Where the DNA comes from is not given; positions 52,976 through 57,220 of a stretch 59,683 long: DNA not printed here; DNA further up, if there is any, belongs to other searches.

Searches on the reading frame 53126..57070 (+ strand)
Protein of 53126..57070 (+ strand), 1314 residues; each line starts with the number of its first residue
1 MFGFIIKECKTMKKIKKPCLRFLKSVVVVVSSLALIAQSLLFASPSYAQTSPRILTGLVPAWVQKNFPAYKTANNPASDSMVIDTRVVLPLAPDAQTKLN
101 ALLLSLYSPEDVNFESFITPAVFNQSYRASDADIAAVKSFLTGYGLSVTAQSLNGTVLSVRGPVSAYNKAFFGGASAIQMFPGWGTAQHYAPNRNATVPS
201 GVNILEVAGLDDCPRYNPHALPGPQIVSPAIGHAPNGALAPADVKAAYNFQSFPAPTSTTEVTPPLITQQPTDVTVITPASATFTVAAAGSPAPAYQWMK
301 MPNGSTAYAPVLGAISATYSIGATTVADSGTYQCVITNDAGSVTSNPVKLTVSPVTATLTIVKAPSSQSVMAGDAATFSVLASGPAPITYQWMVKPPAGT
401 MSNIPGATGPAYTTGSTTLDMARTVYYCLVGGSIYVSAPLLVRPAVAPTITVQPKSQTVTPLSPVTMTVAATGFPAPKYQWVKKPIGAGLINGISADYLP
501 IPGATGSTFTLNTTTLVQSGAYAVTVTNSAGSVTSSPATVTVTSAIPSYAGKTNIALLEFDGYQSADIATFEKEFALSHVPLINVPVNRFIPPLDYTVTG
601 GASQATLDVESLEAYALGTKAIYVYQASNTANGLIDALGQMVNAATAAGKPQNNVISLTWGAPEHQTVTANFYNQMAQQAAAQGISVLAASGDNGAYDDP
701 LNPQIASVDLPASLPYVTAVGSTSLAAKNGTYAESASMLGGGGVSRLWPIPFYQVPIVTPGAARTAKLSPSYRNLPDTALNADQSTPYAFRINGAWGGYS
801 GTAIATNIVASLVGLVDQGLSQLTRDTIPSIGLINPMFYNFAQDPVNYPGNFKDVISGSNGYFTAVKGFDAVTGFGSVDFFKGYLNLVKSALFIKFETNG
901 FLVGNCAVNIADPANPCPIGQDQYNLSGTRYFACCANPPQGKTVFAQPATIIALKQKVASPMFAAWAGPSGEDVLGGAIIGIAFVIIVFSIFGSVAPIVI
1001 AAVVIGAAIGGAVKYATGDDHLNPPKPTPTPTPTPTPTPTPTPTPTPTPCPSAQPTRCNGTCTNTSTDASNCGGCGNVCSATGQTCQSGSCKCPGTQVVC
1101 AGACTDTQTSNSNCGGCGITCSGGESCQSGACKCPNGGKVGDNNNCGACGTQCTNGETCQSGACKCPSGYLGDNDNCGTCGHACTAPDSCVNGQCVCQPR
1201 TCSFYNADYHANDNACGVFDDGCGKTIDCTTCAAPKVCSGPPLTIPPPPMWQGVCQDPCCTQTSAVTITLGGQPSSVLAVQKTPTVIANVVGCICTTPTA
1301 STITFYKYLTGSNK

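Call 30: find_encoding_contigs(protein=window:53126-57070:+, flank=10000, max_places=3)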
Protein window:53126-57070:+ (1314 aa): no gene with exactly this product is on record in the collection.

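Call 38: list_cluster_members(proteins=[window:53159-57070:+, window:1014-2765:+, window:57232-58602:+, window:57214-58602:+, window:996-2765:+, window:577-1002:+, window:51709-52956:+, window:2806-3399:+, window:38919-39590:+])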
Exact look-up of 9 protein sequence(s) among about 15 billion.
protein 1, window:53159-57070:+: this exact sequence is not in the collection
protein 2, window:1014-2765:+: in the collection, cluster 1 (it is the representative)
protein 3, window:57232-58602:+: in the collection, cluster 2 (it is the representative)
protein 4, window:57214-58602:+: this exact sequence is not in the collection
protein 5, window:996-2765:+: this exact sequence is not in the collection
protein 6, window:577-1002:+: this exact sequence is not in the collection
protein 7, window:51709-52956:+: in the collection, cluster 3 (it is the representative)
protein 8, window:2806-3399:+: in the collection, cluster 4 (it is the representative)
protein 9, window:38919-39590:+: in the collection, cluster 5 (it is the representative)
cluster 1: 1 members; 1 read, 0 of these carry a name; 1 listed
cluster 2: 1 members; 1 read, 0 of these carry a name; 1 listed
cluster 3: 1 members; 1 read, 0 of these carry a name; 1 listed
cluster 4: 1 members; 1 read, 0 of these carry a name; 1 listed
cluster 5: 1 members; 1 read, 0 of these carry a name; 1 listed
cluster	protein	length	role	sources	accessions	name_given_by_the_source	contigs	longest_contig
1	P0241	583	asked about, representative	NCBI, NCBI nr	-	-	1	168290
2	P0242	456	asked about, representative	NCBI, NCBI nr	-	-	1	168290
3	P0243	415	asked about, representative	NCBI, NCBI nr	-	-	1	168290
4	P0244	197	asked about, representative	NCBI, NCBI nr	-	-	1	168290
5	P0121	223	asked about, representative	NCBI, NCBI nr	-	-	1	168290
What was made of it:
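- Tried and rejected: Two of them were verified to be in the collection with exactly those starts (call 38).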
